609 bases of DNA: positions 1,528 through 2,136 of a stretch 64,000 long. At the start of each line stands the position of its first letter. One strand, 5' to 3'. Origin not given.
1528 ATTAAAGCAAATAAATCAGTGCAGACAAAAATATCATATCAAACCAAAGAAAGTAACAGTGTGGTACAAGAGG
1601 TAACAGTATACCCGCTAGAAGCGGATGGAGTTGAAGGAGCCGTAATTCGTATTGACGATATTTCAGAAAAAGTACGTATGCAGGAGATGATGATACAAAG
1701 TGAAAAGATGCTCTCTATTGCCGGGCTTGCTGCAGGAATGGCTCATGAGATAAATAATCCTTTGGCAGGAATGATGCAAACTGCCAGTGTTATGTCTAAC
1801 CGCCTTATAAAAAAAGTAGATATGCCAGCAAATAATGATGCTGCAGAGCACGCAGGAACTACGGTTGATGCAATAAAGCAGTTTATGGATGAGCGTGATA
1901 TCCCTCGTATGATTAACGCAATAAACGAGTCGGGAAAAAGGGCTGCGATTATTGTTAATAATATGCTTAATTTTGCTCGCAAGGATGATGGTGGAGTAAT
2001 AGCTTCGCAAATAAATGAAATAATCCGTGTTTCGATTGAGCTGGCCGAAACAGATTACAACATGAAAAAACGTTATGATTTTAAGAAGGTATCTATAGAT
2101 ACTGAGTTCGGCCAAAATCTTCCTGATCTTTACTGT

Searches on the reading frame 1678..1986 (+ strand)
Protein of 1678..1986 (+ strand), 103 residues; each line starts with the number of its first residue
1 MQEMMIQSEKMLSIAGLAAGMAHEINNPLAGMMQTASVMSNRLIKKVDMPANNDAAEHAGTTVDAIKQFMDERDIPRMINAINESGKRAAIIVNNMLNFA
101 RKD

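Call 58: search_protein_representatives(alignment_id=A5)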
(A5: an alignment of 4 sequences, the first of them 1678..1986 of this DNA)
Query: 4 sequences, 103 profile positions. Proteins with E-value up to 0.001 (for the whole library): 20264; up to 1e-10: 3339; up to 1e-30: 938. The best 150 are listed.
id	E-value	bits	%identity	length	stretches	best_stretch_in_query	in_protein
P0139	4.3e-53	193.9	-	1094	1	1-103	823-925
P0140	8.6e-52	189.7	-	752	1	1-103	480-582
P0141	1.5e-47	176.2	-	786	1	1-103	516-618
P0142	2.4e-47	175.5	-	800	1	1-103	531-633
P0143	3.0e-47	175.1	-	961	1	1-103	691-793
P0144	3.8e-47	174.8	-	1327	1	1-103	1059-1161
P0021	7.7e-46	170.6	-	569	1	1-103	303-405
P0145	8.6e-46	170.5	-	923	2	1-103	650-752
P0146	8.8e-46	170.4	-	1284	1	1-103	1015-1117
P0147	9.0e-46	170.4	-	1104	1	1-103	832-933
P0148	9.5e-46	170.3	-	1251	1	1-103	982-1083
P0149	3.1e-45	168.7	-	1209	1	1-103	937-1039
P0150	4.5e-45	168.2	-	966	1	1-103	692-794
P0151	4.7e-45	168.1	-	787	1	1-103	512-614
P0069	5.4e-45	167.9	-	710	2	1-102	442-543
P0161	4.2e-44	165.1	-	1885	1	1-103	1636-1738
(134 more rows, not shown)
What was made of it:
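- The DHp lies anywhere from residue 41 to residue 1636 (call 58).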
